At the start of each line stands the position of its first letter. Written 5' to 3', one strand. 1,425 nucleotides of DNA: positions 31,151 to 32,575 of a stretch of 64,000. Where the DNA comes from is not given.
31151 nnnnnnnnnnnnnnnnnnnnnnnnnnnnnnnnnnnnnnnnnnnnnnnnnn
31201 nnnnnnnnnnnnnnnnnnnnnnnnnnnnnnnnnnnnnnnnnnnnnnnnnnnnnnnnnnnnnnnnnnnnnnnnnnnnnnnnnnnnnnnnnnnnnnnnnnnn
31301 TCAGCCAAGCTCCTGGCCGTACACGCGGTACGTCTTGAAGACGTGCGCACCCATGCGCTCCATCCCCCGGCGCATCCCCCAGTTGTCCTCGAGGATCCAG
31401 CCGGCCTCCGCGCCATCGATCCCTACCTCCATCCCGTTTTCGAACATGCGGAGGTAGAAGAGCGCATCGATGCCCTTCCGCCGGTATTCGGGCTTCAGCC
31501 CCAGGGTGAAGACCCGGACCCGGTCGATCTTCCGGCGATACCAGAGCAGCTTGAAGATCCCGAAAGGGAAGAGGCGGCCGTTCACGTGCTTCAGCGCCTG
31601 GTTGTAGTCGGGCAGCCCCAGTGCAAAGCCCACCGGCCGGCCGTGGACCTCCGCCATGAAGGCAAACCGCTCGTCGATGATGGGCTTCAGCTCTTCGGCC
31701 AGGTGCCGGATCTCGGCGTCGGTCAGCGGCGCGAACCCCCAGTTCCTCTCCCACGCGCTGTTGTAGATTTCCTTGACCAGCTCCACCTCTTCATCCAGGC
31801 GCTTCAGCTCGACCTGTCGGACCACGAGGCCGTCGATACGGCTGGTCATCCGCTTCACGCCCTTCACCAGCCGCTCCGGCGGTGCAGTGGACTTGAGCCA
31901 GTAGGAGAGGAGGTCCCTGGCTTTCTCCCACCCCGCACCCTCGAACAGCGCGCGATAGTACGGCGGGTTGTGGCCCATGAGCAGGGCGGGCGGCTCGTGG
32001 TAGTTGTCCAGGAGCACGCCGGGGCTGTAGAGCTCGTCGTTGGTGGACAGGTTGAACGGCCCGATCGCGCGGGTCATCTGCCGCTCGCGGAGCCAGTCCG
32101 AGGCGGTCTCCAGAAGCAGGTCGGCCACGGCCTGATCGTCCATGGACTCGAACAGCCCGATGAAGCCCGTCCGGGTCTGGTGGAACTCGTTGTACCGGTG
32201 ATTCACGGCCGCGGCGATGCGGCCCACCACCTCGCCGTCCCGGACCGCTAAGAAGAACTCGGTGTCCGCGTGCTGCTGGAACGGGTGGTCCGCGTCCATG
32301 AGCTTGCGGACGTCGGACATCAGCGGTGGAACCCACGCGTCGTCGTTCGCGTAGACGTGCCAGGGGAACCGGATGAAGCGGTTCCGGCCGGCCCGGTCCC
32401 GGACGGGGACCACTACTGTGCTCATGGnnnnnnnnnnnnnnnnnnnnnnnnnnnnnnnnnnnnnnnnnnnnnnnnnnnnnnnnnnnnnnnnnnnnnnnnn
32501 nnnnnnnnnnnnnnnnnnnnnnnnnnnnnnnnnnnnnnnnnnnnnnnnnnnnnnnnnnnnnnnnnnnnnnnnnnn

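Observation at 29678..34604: Compact sphingoid- or capnoid-type lipid biosynthesis operon with a PAP2_3 head-group enzyme and a CPBP protease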

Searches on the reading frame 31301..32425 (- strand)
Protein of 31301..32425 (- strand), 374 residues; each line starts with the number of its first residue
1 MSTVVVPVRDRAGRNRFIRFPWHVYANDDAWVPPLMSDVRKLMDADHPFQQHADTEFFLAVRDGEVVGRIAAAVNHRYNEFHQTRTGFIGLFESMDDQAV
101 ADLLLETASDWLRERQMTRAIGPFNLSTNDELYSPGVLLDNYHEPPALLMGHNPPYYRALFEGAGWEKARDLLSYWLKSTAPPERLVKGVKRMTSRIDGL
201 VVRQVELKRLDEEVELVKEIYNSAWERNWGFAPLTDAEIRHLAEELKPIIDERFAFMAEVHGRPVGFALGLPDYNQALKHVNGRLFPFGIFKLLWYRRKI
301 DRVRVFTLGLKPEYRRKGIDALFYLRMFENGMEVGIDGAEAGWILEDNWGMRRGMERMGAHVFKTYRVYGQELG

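Call 3: search_protein_families(library=pfam, proteins=[window:31301-32425:-], max_evalue=0.01)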
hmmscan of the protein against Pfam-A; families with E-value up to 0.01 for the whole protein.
window:31301-32425:- (374 aa): 3 families
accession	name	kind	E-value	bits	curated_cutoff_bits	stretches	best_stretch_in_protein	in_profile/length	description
PF00583.31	Acetyltransf_1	-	7e-10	39.6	20.7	2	42-119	20-95/116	Acetyltransferase (GNAT) family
PF13508.13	Acetyltransf_7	-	0.0044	17.8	27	0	55-117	3-62/84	Acetyltransferase (GNAT) domain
PF13480.13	Acetyltransf_6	-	0.0073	16.9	22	0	190-271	7-90/143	Acetyltransferase (GNAT) domain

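Call 4: search_protein_families(library=ncbifam, proteins=[window:31301-32425:-], max_evalue=0.01)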
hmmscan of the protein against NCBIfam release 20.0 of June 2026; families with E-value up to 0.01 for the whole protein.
window:31301-32425:- (374 aa): 1 family
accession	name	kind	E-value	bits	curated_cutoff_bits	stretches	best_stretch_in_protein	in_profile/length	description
NF043067.1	AAC_6p_group_E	equivalog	0.0099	15.8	140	0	49-118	32-105/140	aminoglycoside 6'-N-acetyltransferase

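Call 5: find_homologous_proteins(query=window:31301-32425:-, max_evalue=0.001)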
Query window:31301-32425:- (374 aa): 6745 proteins with E <= 0.001 among 8000 candidates; the best 120 are listed.
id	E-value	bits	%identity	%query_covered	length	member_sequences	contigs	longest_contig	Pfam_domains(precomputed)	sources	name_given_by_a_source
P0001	4.2e-257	870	100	100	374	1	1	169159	PF00583.32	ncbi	ncbi:MAG: hypothetical protein R6U63_12450 [Longimicrobiales bacterium]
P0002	3.4e-244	828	94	100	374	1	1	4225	PF00583.32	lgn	-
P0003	7.5e-216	735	83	100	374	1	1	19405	PF00583.32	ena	-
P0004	2.0e-215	733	83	100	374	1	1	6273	PF00583.32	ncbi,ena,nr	ncbi:MAG: hypothetical protein R3314_06975 [Longimicrobiales bacterium]|nr:hypothetical protein [Lon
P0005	1.8e-214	730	81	100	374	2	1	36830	PF00583.32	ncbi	ncbi:MAG: N-acetyltransferase family protein [Candidatus Longimicrobiales bacterium M2_2A_002]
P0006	5.0e-214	729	81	100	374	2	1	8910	PF00583.32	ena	-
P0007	2.3e-212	723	82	100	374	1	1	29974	PF00583.32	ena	-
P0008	1.6e-211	720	82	100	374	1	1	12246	PF00583.32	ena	-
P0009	5.4e-210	715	81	100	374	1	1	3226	PF00583.32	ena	-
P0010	1.3e-209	714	81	100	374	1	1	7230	PF00583.32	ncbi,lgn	ncbi:MAG: N-acetyltransferase [Gemmatimonadota bacterium]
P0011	1.9e-206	704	80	100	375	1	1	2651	PF00583.32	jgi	jgi:GNAT superfamily N-acetyltransferase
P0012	2.4e-206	703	79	100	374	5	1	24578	PF00583.32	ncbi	-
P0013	2.3e-205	700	79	100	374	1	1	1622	PF00583.32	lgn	-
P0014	1.0e-203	695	77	99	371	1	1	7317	PF13508.14,PF00583.32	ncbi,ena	-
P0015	4.9e-203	692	76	99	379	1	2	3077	PF00583.32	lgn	-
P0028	5.4e-195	666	75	100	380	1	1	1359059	PF00583.32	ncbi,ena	-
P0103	2.7e-155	535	61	99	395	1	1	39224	PF00583.32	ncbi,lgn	-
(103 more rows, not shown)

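Call 16: find_encoding_contigs(protein=P0028, flank=8000, max_places=2)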
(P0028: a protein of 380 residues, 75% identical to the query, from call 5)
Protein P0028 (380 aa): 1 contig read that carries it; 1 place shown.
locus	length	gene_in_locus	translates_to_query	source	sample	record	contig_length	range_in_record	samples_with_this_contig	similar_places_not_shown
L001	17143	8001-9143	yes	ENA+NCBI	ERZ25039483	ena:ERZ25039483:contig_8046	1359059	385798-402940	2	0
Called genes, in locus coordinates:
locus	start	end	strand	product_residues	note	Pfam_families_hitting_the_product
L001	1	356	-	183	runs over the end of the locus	PF01923:Cob_adeno_trans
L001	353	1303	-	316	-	PF02016:Peptidase_S66, PF17676:Peptidase_S66C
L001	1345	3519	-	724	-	-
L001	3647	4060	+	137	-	-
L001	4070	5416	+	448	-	PF00202:Aminotran_3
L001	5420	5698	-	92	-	PF01329:Pterin_4a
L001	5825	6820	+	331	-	PF01073:3Beta_HSD, PF01370:Epimerase, PF04321:RmlD_sub_bind, PF05368:NmrA, PF13460:NAD_binding_10, PF16363:GDP_Man_Dehyd, PF07993:NAD_binding_4 (weak)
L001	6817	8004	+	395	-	PF00155:Aminotran_1_2, PF01053:Cys_Met_Meta_PP (faint), PF01212:Beta_elim_lyase (weak)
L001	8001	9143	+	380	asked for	PF00583:Acetyltransf_1 (faint)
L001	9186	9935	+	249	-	PF02517:Rce1-like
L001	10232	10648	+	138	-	-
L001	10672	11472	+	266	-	PF00106:adh_short, PF08659:KR, PF13561:adh_short_C2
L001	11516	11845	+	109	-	-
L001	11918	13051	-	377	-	PF00365:PFK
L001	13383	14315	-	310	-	PF12706:Lactamase_B_2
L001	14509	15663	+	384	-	PF00027:cNMP_binding, PF07228:SpoIIE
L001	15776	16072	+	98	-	PF01883:FeS_assembly_P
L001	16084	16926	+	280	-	PF00561:Abhydrolase_1, PF12146:Hydrolase_4, PF12697:Abhydrolase_6, PF00975:Thioesterase (weak), PF03096:Ndr, PF08386:Abhydrolase_4 (weak)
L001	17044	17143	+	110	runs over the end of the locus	PF03551:PadR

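Call 17: find_encoding_contigs(protein=P0103, flank=8000, max_places=2)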
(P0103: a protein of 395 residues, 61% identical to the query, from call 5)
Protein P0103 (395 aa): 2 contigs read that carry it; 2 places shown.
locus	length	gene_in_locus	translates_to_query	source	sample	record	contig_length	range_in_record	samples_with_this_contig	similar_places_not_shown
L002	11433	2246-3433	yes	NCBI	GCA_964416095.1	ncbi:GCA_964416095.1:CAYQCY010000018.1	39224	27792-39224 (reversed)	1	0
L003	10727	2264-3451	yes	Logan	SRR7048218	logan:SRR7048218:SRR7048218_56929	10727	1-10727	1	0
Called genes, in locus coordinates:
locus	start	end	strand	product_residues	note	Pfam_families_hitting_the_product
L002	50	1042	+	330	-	PF01073:3Beta_HSD, PF01370:Epimerase, PF04321:RmlD_sub_bind, PF05368:NmrA, PF16363:GDP_Man_Dehyd, PF13460:NAD_binding_10, PF07993:NAD_binding_4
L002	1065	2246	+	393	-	PF00155:Aminotran_1_2, PF01212:Beta_elim_lyase (weak)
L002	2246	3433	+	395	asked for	PF00583:Acetyltransf_1 (faint)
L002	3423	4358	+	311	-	PF14378:PAP2_3, PF01569:PAP2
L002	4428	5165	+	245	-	PF02517:Rce1-like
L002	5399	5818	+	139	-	-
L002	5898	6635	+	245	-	PF00106:adh_short, PF08659:KR, PF13561:adh_short_C2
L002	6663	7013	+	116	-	-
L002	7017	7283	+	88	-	-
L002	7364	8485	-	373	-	PF13433:Peripla_BP_5 (weak), PF13458:Peripla_BP_6, PF01094:ANF_receptor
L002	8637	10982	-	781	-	PF07676:PD40 (faint), PF26549:Tricorn_N, PF00930:DPPIV_N, PF02129:Peptidase_S15, PF20434:BD-FAE (weak), PF00326:Peptidase_S9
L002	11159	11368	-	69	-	PF07311:Dodecin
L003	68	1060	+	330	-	PF01073:3Beta_HSD, PF01370:Epimerase, PF04321:RmlD_sub_bind, PF05368:NmrA, PF16363:GDP_Man_Dehyd, PF13460:NAD_binding_10, PF07993:NAD_binding_4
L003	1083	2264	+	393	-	PF00155:Aminotran_1_2, PF01212:Beta_elim_lyase (weak)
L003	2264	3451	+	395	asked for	PF00583:Acetyltransf_1 (faint)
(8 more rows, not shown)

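Call 18: search_solved_structures(query=window:31301-32425:-, max_evalue=10)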
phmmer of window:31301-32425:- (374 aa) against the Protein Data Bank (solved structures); distinct sequences matched with E-value up to 10: 4.
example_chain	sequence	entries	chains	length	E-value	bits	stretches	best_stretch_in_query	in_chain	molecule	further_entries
8xj5_A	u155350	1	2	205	0.093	14.9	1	310-368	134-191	L-ornithine N5-acetyltransferase NATA1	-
8xbn_A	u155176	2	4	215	0.1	14.7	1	310-368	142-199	L-ornithine N5-acetyltransferase NATA1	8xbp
6jm8_A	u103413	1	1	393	0.28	13.3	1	136-191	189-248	ofchtiv-g5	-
6jm7_A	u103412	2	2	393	0.32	13.1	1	136-191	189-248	ofchtiv | ofchtiv-allosamidin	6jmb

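Call 26: search_protein_representatives(protein=window:31301-32425:-)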
Query: 374 residues. Proteins with E-value up to 0.001 (for the whole library): 8362; up to 1e-10: 4766; up to 1e-30: 1538. The best 150 are listed.
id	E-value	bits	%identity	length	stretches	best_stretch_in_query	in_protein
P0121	8.3e-150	515.4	37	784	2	13-370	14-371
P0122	1.5e-145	501.4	57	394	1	7-371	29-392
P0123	8.6e-114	396.9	49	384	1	6-371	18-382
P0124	1.1e-108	380.1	58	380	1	4-297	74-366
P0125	5.5e-108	377.8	47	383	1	5-371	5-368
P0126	2.4e-106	372.4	50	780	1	16-373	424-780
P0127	7.1e-103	361.0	48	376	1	2-370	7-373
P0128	3.8e-101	355.3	50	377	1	4-371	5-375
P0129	5.6e-99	348.1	46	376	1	7-372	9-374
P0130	5.8e-99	348.1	44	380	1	4-372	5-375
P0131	6.7e-99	347.9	46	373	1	2-373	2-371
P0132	1.5e-98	346.7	46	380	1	14-371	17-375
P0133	4.1e-98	345.3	45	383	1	2-371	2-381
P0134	1.8e-96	339.9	42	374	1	6-372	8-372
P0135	1.3e-95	337.0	45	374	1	12-373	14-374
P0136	2.4e-95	336.1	42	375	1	4-373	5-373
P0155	2.6e-87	309.7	40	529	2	9-370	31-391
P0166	1.1e-84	301.1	40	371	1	11-372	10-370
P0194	2.7e-81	289.9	38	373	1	5-373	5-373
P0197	5.3e-81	289.0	37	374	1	9-371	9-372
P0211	2.1e-79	283.7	40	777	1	13-372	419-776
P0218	6.6e-79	282.0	37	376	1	8-372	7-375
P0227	2.2e-78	280.3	41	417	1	5-373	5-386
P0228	2.5e-78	280.2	38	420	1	2-370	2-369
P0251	4.3e-76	272.8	42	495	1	5-373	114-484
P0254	5.9e-76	272.3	36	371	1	14-371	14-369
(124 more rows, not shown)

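Call 27: search_protein_families(library=pfam, proteins=[P0126, P0211, P0121, P0155, P0251, P0227, P0228], max_evalue=0.001)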
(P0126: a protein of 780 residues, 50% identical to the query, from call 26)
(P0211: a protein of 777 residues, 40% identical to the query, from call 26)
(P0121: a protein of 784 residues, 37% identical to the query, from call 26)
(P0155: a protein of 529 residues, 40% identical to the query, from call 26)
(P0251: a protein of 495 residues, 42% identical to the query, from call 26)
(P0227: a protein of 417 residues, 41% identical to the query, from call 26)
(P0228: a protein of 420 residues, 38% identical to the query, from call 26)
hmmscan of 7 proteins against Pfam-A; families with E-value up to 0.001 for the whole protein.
P0126 (780 aa): 5 families
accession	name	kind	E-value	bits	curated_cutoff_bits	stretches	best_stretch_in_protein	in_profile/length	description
PF00155.27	Aminotran_1_2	-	3.8e-57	194.5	19.7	1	57-396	4-361/361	Aminotransferase class I and II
PF01212.27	Beta_elim_lyase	-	6.8e-07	29.3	27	1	102-278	35-224/288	Beta-eliminating lyase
PF01053.26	Cys_Met_Meta_PP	-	1.2e-06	27.8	27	1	101-228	54-181/381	Cys/Met metabolism PLP-dependent enzyme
PF00583.31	Acetyltransf_1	-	5e-05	24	20.7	0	623-766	4-115/116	Acetyltransferase (GNAT) family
PF01041.23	DegT_DnrJ_EryC1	-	0.00012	21.9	19.8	1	101-227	26-152/360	DegT/DnrJ/EryC1/StrS aminotransferase family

P0211 (777 aa): 3 families
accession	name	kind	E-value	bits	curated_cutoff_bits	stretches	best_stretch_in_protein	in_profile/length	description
PF00155.27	Aminotran_1_2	-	3.1e-63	214.6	19.7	1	42-384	2-361/361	Aminotransferase class I and II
PF01053.26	Cys_Met_Meta_PP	-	7.7e-06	25.1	27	1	74-215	43-180/381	Cys/Met metabolism PLP-dependent enzyme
PF01212.27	Beta_elim_lyase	-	0.00022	21.1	27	1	90-259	36-217/288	Beta-eliminating lyase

P0121 (784 aa): 3 families
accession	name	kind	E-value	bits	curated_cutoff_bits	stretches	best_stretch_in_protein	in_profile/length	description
PF00583.31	Acetyltransf_1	-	2.1e-15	57.4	20.7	2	252-356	31-111/116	Acetyltransferase (GNAT) family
PF13508.13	Acetyltransf_7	-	2e-08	35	27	0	658-740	4-57/84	Acetyltransferase (GNAT) domain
PF13673.13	Acetyltransf_10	-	0.00036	20.9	23.6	0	290-335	44-83/128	Acetyltransferase (GNAT) domain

P0155 (529 aa): 1 family
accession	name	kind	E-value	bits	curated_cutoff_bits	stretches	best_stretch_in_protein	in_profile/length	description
PF00583.31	Acetyltransf_1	-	0.00031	21.5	20.7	0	272-375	31-110/116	Acetyltransferase (GNAT) family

P0251 (495 aa): 0 families

P0227 (417 aa): 1 family
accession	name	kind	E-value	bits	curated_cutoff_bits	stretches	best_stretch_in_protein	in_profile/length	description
PF00583.31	Acetyltransf_1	-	2.5e-06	28.2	20.7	0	46-121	23-96/116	Acetyltransferase (GNAT) family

P0228 (420 aa): 1 family
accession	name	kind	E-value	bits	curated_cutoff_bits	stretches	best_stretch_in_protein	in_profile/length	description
PF00583.31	Acetyltransf_1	-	2.2e-05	25.1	20.7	0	286-358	44-115/116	Acetyltransferase (GNAT) family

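Call 36: find_related_loci(query=A2, collection=genome_contigs, flank=10000)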
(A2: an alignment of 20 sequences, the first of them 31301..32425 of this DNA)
Query A2 (374 aa) in genome_contigs; peptide patterns used: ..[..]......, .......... (x = any residue, [..] = any of these).
600 stretches matched a pattern (row limit reached: there are more); 599 encode a relative of the query (tblastn E <= 1e-3); the best 80 are kept; 80 distinct loci.
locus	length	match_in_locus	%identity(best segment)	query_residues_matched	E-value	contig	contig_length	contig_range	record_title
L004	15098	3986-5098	60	2-373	5e-150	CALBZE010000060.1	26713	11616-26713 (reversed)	MAG TPA_asm: uncultured bacterium isolate SRR5251193_bin.70_CONCOCT_v1.1_MAG genome assembly, contig: ERZ795068.2215, wh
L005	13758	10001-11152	54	5-373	2e-134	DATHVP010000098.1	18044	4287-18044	MAG TPA_asm: Longimicrobiales bacterium isolate SMAG_U16136 k141_1664175, whole genome shotgun sequence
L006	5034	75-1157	55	16-374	3e-128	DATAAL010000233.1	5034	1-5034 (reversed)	MAG TPA_asm: Longimicrobiaceae bacterium isolate SMAG_U6671 k141_4998085, whole genome shotgun sequence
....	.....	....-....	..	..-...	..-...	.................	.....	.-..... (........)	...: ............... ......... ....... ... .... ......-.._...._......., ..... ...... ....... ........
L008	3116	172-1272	51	5-373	8e-129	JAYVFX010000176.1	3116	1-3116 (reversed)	MAG: Deltaproteobacteria bacterium isolate GL45_Down_concoct_107 GL45_Down_concoct_107_175, whole genome shotgun sequenc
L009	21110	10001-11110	51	5-369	1e-121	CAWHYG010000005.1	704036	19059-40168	MAG: Candidatus Eisenbacteria bacterium isolate MFD01476.bin.1.183 genome assembly, contig: contig_21586, whole genome s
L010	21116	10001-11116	49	1-374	2e-116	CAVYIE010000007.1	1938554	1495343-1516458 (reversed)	MAG: Candidatus Eisenbacteria bacterium isolate MFD05684.bin.1.2 genome assembly, contig: contig_7436, whole genome shot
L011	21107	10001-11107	47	5-373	1e-115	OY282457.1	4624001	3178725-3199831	MAG: uncultured Candidatus Binatia bacterium genome assembly, chromosome: 1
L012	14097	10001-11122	46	2-373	3e-115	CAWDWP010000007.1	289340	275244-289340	MAG: uncultured Ignavibacteria bacterium isolate MFD05942.bin.1.387 genome assembly, contig: contig_37608, whole genome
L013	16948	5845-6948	46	8-373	2e-114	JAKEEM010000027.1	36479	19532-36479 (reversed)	MAG: Chlorobiota bacterium isolate PMV_1.34 PMV_1.34.k101_400981, whole genome shotgun sequence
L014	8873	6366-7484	49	1-373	5e-114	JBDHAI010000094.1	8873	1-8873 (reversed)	MAG: Gemmatimonadota bacterium isolate M3-44_Bin_197 M3-44_Bin_197_scaffold_38275, whole genome shotgun sequence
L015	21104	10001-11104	48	5-373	5e-113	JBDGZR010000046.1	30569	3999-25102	MAG: Gemmatimonadota bacterium isolate M3-38_Bin_47 M3-38_Bin_47_scaffold_13605, whole genome shotgun sequence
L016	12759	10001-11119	50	1-373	4e-111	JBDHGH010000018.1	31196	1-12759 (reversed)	MAG: Gemmatimonadota bacterium isolate M8-58_Bin_422 M8-58_Bin_422_scaffold_4496, whole genome shotgun sequence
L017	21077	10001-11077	48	14-373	5e-110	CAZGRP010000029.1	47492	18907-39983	MAG TPA_asm: uncultured Cytophagia bacterium isolate SRP216583_co2_59 genome assembly, contig: NODE_350_length_47492_cov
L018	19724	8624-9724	49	4-373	3e-109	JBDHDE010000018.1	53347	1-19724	MAG: Gemmatimonadota bacterium isolate M8-32_Bin_184 M8-32_Bin_184_scaffold_1171, whole genome shotgun sequence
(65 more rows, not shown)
